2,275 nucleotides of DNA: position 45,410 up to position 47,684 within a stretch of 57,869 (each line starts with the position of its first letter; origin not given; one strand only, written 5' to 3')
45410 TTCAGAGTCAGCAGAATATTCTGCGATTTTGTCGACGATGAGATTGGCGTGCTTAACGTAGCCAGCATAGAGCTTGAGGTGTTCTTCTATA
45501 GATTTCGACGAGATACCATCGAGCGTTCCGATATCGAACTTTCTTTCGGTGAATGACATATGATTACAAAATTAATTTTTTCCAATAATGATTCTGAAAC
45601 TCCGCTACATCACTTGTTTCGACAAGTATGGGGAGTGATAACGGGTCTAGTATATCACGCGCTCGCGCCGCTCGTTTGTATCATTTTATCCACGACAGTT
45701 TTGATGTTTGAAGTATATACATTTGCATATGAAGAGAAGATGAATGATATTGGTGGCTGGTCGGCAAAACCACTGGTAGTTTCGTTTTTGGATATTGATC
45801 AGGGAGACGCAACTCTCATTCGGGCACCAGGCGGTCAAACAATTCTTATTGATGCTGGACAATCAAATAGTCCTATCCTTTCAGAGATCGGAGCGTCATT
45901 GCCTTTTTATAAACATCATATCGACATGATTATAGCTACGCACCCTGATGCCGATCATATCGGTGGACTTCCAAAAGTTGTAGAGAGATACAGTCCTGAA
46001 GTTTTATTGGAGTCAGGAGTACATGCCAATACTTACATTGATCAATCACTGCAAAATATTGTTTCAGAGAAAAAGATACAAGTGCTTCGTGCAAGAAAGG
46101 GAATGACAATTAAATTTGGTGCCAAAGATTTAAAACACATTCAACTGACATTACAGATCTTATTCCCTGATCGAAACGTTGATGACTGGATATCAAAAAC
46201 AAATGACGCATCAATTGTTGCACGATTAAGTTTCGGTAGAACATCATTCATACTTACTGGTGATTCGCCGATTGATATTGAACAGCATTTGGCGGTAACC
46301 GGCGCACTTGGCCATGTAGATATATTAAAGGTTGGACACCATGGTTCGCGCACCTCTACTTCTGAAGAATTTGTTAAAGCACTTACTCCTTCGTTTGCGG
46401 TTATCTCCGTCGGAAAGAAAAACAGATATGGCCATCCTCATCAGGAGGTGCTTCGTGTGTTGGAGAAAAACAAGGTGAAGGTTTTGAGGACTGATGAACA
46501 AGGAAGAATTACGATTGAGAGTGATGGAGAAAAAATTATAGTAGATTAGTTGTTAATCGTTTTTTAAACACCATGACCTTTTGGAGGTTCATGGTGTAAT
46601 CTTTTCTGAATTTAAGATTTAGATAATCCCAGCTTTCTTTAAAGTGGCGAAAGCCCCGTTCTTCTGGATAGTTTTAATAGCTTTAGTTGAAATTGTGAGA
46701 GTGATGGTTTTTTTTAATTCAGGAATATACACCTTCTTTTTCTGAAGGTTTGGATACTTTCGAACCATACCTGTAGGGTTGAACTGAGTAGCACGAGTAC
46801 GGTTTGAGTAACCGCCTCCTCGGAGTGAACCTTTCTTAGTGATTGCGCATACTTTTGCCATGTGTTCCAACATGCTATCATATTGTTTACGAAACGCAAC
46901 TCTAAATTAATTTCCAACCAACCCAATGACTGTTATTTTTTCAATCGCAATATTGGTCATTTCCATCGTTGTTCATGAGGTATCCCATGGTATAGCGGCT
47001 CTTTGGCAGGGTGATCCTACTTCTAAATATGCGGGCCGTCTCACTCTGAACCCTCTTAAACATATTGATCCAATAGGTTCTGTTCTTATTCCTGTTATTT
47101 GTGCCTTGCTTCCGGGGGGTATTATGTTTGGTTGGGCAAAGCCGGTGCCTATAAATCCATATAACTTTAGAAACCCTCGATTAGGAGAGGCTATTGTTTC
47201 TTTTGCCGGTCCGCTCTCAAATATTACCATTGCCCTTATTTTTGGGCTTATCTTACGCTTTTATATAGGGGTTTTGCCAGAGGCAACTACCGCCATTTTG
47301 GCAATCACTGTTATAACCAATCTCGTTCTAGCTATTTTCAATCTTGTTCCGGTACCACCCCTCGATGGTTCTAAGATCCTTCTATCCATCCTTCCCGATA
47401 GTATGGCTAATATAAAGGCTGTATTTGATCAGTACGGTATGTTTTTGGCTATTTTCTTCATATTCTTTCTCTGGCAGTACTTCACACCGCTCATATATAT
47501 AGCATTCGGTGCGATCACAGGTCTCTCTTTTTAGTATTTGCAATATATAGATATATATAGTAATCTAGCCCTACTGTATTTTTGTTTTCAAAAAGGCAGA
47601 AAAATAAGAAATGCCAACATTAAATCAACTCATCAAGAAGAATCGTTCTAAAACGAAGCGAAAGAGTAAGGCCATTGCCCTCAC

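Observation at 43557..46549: ComEC split into channel and nuclease genes by an antisense SOD-like gene with zero intergenic distance on both sides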

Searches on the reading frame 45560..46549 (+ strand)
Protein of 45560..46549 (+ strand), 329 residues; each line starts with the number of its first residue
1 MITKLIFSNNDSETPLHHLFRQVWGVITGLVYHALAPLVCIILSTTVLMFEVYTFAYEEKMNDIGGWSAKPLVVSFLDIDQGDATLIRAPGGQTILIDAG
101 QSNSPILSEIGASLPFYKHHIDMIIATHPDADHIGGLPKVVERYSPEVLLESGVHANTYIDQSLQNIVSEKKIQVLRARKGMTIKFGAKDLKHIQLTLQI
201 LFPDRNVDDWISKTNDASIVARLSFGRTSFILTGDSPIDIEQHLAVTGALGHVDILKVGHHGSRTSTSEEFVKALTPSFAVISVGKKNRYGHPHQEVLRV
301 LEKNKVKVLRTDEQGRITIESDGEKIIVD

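Call 3: search_protein_families(library=pfam, proteins=[window:45560-46549:+], max_evalue=0.01)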
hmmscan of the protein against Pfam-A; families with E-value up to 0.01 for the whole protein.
window:45560-46549:+ (329 aa): 3 families
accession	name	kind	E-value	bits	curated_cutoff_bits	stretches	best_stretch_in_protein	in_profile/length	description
PF00753.33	Lactamase_B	-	1.3e-12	48.5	22.7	1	80-285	4-195/196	Metallo-beta-lactamase superfamily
PF12706.13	Lactamase_B_2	-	1.2e-05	25.4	27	1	94-192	2-104/200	Beta-lactamase superfamily domain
PF16661.11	Lactamase_B_6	-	0.00017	21.5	27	1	93-156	7-71/193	Metallo-beta-lactamase superfamily domain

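Call 4: search_protein_families(library=ncbifam, proteins=[window:45560-46549:+], max_evalue=0.01)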
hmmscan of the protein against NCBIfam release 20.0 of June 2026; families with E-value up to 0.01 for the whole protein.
window:45560-46549:+ (329 aa): 11 families
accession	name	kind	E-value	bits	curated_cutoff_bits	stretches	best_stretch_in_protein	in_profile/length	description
TIGR00361.1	ComEC_Rec2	equivalog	1.7e-41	142.1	190.05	1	74-315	443-663/663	DNA internalization-related competence protein ComEC/Rec2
NF008580.0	PRK11539.1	equivalog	3e-23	82.1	969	1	73-321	504-728/758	ComEC family protein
NF049846.1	blaAHM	exception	3e-19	69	590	1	81-328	72-302/304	AHM family subclass B3-like metallo-beta-lactamase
NF041809.1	Avs1a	equivalog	8.8e-18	64.2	420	2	199-303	237-343/387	AVAST type 1 anti-phage system MBL fold metallo-hydrolase Avs1a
NF058524.1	6A-MBL_enzyme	equivalog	3.8e-09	36.1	220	1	78-141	3-77/346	anti-phage 6A-MBL system MBL-fold protein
TIGR03413.1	GSH_gloB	equivalog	1.4e-05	24.6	200.8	1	87-196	15-114/248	hydroxyacylglutathione hydrolase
NF045584.1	cas14_MBL_CASP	equivalog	0.0011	17.4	800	1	92-143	23-73/612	type VII CRISPR-associated protein Cas14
TIGR02651.1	RNase_Z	equivalog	0.0022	17.1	292.95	1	84-145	20-76/302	ribonuclease Z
NF000801.0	PRK00055.1-3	equivalog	0.0029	16.7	252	1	85-142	23-75/307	ribonuclease Z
NF033105.1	bla_subclass_B3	equivalog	0.0054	16.1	240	1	84-142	25-83/257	subclass B3 metallo-beta-lactamase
NF007597.0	PRK10241.1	equivalog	0.006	15.9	421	0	92-151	22-75/251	hydroxyacylglutathione hydrolase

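Call 7: find_homologous_proteins(query=window:45560-46549:+, max_evalue=0.00001)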
Query window:45560-46549:+ (329 aa): 7818 proteins with E <= 0.00001 among 8000 candidates; the best 120 are listed.
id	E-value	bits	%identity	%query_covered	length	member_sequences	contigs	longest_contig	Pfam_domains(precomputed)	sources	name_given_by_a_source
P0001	2.1e-181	620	100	85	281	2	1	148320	PF23023.2,PF00753.34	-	-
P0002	6.5e-116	405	60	95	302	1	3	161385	PF00753.34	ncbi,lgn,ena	-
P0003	1.9e-114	400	61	92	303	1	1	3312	PF23023.2,PF00753.34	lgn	-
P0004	3.2e-114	399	61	92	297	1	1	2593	PF23023.2,PF00753.34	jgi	jgi:competence protein ComEC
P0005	9.3e-108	378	62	85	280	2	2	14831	PF00753.34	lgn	-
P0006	8.1e-102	359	63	79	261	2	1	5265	PF23023.2,PF00753.34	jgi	jgi:competence protein ComEC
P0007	8.4e-97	342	59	78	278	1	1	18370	PF00753.34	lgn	-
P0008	1.6e-93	331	51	94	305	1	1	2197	PF23023.2,PF00753.34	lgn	-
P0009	2.0e-92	328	54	90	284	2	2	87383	PF00753.34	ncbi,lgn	-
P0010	3.0e-91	324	58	78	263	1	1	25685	PF23023.2,PF00753.34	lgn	-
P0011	2.1e-89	318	54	90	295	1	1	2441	PF23023.2,PF00753.34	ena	-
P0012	2.6e-88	314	52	90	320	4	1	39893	PF23023.2,PF00753.34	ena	-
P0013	9.3e-87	309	50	92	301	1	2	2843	PF00753.34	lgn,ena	-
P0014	1.5e-85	305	50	91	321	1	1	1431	PF23023.2,PF00753.34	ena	-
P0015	1.2e-79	286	51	84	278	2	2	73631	PF23023.2,PF00753.34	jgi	jgi:competence protein ComEC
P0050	6.5e-70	254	52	78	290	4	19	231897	PF12706.14,PF00753.34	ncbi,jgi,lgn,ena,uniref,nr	ncbi:MAG: Beta-lactamase domain protein [Parcubacteria group bacterium GW2011_GWA1_47_10]|uniref:Met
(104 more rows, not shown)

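Call 10: find_encoding_contigs(protein=P0002, flank=6000, max_places=3)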
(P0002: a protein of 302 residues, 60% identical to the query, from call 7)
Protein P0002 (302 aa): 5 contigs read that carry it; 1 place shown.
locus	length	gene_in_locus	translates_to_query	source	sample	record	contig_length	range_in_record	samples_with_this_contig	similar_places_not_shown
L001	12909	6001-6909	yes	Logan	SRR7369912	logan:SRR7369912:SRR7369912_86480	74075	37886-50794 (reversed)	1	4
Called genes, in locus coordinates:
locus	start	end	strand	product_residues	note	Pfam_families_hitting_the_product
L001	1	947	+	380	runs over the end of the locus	PF00162:PGK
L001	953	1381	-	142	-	PF11969:DcpS_C, PF01230:HIT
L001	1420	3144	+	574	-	PF01368:DHH, PF02272:DHHA1, PF17768:RecJ_OB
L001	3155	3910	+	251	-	PF00075:RNase_H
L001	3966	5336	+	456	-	PF13567:DUF4131, PF03772:Competence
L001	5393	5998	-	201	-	PF02777:Sod_Fe_C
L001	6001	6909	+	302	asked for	PF00753:Lactamase_B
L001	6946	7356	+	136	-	-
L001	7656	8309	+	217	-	PF02163:Peptidase_M50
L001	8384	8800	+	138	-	PF00164:Ribosom_S12_S23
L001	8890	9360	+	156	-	PF00177:Ribosomal_S7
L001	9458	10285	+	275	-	PF01553:Acyltransferase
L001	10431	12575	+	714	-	PF00009:GTP_EFTU, PF03144:GTP_EFTU_D2, PF22042:EF-G_D2, PF14492:EFG_III, PF16658:RF3_C (weak), PF03764:EFG_IV, PF00679:EFG_C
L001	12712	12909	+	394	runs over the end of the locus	PF20463:PDH_C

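Call 11: find_encoding_contigs(protein=P0009, flank=6000, max_places=2)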
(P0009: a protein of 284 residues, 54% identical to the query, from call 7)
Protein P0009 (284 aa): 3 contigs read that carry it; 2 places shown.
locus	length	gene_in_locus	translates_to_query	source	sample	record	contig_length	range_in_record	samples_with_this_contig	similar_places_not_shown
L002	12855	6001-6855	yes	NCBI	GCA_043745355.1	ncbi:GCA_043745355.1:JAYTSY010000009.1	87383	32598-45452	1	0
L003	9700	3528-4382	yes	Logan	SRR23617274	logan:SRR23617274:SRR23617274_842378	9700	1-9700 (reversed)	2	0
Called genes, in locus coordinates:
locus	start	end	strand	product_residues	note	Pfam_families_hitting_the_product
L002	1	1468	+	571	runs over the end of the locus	PF01368:DHH, PF02272:DHHA1 (weak), PF17768:RecJ_OB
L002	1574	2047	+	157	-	-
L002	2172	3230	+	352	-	PF02661:Fic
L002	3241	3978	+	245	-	PF00075:RNase_H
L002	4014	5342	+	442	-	PF13567:DUF4131, PF03772:Competence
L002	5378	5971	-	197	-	PF02777:Sod_Fe_C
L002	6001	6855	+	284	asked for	PF00753:Lactamase_B (faint)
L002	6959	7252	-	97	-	-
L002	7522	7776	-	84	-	PF00830:Ribosomal_L28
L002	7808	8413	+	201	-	PF02163:Peptidase_M50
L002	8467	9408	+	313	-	PF00266:Aminotran_5 (weak)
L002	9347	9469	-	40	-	-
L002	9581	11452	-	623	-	-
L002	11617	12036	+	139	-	PF00164:Ribosom_S12_S23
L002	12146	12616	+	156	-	PF00177:Ribosomal_S7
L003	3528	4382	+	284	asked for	PF00753:Lactamase_B (faint)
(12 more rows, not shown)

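Call 12: find_encoding_contigs(protein=P0001, flank=6000, max_places=2)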
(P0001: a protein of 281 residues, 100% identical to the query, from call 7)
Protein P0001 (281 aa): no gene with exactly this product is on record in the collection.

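Call 26: search_solved_structures(query=window:45560-46549:+, max_evalue=0.001, show_alignments=1)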
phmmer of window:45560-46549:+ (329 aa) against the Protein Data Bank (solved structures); distinct sequences matched with E-value up to 0.001: 9.
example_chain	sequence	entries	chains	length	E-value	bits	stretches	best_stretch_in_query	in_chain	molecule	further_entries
9ic4_A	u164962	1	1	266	2.4e-36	128.6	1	71-325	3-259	Competence protein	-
30bt_A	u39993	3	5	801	2.4e-34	122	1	71-325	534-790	Beta-lactamase-like domain | ComEC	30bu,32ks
9vc6_A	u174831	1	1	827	1.5e-21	80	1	67-319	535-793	Competence protein ComEC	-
9vc9_A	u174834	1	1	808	1.4e-10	43.9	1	214-320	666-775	Dna internalization-related competence protein rec2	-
9vcb_A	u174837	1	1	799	5.4e-08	35.5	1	196-319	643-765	DNA internalization-related competence protein ComEC/Rec2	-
9vcf_A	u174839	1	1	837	6e-08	35.3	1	196-319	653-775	DNA internalization-related competence protein ComEC/Rec2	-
12qj_A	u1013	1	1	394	0.00016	24.1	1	120-281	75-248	Choline binding protein E CbpE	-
3adr_A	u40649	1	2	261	0.00022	23.6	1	93-164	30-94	Putative uncharacterized protein ST1585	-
1wra_A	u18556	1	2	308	0.00061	22.1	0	120-281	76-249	Teichoic acid phosphorylcholine esterase/choline binding protein E (cbpE)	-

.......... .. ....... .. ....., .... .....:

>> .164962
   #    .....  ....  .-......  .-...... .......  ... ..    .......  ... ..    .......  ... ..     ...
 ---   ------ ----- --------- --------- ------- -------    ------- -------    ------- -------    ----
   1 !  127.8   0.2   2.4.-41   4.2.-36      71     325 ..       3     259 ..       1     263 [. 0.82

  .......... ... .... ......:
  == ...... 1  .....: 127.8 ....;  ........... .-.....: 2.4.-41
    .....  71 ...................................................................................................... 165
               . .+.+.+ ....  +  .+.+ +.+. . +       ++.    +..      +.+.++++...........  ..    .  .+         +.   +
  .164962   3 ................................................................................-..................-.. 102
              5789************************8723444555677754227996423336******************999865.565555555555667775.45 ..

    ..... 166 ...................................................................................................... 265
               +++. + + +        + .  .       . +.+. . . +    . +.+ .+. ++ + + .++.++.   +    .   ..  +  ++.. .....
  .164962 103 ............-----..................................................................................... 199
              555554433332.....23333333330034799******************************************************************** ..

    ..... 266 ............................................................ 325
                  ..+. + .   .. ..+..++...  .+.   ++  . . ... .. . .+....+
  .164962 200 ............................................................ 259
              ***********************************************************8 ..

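Call 54: predict_structure(alignment_id=A1)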
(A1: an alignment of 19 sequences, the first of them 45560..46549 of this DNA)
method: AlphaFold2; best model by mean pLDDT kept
length: 329 residues; sequences in the alignment: 19
mean_pLDDT: 86.3   pTM: 0.81
mean pLDDT of the five models: 86.3, 84.6, 83.9, 83.3, 83.0
residues with pLDDT >= 90: 186; 70-90: 102; 50-70: 29; < 50: 12
segments of 3 or more residues with pLDDT < 50: 1-5, 8-10, 64-67
pLDDT, mean of each block of 10 residues (from residue 1): 46 66 69 77 89 76 54 94 91 92 93 85 93 93 95 90 95 95 80 80 90 88 95 91 89 93 89 96 87 94 97 95 92
secondary structure, 60 per line:
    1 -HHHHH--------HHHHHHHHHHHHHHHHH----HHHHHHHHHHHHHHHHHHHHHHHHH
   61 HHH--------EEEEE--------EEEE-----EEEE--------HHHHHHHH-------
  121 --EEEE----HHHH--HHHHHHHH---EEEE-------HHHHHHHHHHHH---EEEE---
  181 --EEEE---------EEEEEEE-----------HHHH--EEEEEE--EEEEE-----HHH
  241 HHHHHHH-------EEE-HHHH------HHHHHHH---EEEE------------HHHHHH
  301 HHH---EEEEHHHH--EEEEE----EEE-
elements in order: H2-6 H15-31 H36-63 E72-76 E85-88 E94-97 H106-113 E123-126 H131-134 H137-144 E148-151 H159-170 E174-177 E183-186 E196-202 H214-217 E220-225 E228-232 H238-247 E255-257 H259-262 H269-275 E279-282 H295-303 E307-310 H311-314 E317-321 E326-328

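Call 56: fold_search(model_id=the predicted structure, library=pdb)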
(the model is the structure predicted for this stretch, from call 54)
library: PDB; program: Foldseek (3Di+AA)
matches with E <= 10: 937; with E <= 0.001: 169
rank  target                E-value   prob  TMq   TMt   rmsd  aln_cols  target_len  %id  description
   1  9ic4                  2.1e-24  1.00  0.68  0.83   3.2       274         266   31  Crystal structure of beta-lactamase-like domain of ComEC from Moorella glycerini (released 2025-10-01)
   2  2bib                  1.0e-15  1.00  0.63  0.40   4.2       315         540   15  Crystal structure of the complete modular teichioic acid phosphorylcholine esterase Pce (CbpE) from Streptococcus pneumo (released 2005-05-09)
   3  1wra_B                2.3e-15  1.00  0.60  0.64   4.5       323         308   14  Crystal Structure of Phosphorylcholine Esterase Domain of the Virulence Factor Choline Binding Protein E from Streptoc (released 2005-05-31)
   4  1wra_A                7.9e-15  1.00  0.60  0.64   4.7       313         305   15  Crystal Structure of Phosphorylcholine Esterase Domain of the Virulence Factor Choline Binding Protein E from Streptoc (released 2005-05-31)
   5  3x2y_A                1.2e-09  1.00  0.44  0.61   7.0       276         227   15  Crystal structure of metallo-beta-lactamase H8A from Thermotoga maritima (released 2016-02-17)
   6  1ww1_A                1.5e-09  1.00  0.43  0.54   7.3       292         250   15  Crystal structure of tRNase Z from Thermotoga maritima (released 2005-02-22)
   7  3x2z_A                2.7e-09  1.00  0.45  0.61   6.0       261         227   15  Crystal structure of metallo-beta-lactamase in complex with nickel from Thermotoga maritima (released 2016-02-17)
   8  8gyg_B                3.7e-09  1.00  0.47  0.50   7.0       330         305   14  Purification ,Crystallization and X-ray Diffraction analysis of a novel arysulfatase from Pseudoalteromonas atlantica  (released 2023-10-18)
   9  5hab_B                5.2e-09  1.00  0.36  0.26  16.4       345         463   12  Crystal structure of mpy-RNase J (mutant H84A), an archaeal RNase J from Methanolobus psychrophilus R15, complex with  (released 2017-01-04)
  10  1ww1_B                7.1e-09  1.00  0.46  0.61   5.3       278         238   14  Crystal structure of tRNase Z from Thermotoga maritima (released 2005-02-22)
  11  8gyg_A                1.5e-08  1.00  0.47  0.52   6.1       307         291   14  Purification ,Crystallization and X-ray Diffraction analysis of a novel arysulfatase from Pseudoalteromonas atlantica  (released 2023-10-18)
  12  2p4z_B                1.5e-08  1.00  0.45  0.52   7.3       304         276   15  A Ferredoxin-like Metallo-beta-lactamase Superfamily Protein from Thermoanaerobacter tengcongensis (released 2008-03-18)
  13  3bv6_A                2.5e-08  1.00  0.45  0.42   9.4       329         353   11  Crystal structure of uncharacterized metallo protein from Vibrio cholerae with beta-lactamase like fold (released 2008-01-29)
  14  5hab_A                2.5e-08  1.00  0.39  0.30  13.3       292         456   13  Crystal structure of mpy-RNase J (mutant H84A), an archaeal RNase J from Methanolobus psychrophilus R15, complex with  (released 2017-01-04)
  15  3x2x_A                2.8e-08  1.00  0.42  0.58   5.7       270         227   14  Crystal structure of metallo-beta-lactamase H48A from Thermotoga maritima (released 2016-02-17)
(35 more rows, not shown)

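Call 69: find_encoding_contigs(protein=P0050, flank=5000, max_places=2)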
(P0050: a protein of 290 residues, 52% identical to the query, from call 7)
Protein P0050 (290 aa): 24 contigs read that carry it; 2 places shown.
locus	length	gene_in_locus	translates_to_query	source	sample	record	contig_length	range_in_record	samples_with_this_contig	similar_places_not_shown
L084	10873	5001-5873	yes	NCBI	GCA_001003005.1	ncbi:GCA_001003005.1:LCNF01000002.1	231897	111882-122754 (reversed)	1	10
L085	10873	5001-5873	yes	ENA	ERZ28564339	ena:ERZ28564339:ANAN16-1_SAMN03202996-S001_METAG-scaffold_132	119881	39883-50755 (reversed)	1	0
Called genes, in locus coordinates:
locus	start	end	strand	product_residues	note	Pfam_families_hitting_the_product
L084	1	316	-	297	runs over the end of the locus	PF00932:LTD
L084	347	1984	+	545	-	PF01368:DHH, PF02272:DHHA1, PF17768:RecJ_OB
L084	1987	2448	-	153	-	-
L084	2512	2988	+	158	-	PF00075:RNase_H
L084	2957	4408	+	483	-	PF13567:DUF4131, PF03772:Competence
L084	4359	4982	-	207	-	PF02777:Sod_Fe_C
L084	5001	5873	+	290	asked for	PF00753:Lactamase_B, PF12706:Lactamase_B_2 (weak)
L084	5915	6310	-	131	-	-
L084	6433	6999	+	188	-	PF20803:PaaX_M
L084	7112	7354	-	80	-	PF00830:Ribosomal_L28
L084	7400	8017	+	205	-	PF02163:Peptidase_M50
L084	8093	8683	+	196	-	PF00164:Ribosom_S12_S23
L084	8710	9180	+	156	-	PF00177:Ribosomal_S7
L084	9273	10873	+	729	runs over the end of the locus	PF00009:GTP_EFTU, PF03144:GTP_EFTU_D2, PF22042:EF-G_D2, PF14492:EFG_III, PF16658:RF3_C (weak), PF03764:EFG_IV, PF00679:EFG_C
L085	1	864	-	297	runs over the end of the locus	PF00932:LTD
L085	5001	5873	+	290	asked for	PF00753:Lactamase_B, PF12706:Lactamase_B_2 (weak)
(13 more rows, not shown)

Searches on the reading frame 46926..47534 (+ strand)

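Call 3: search_protein_families(library=pfam, proteins=[window:46926-47534:+], max_evalue=0.01)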
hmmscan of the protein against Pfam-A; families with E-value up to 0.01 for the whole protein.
window:46926-47534:+ (202 aa): 1 family
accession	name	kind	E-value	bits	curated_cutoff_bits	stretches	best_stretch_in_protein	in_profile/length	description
PF02163.28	Peptidase_M50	-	1.8e-14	54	27.2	2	121-178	159-217/221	Peptidase family M50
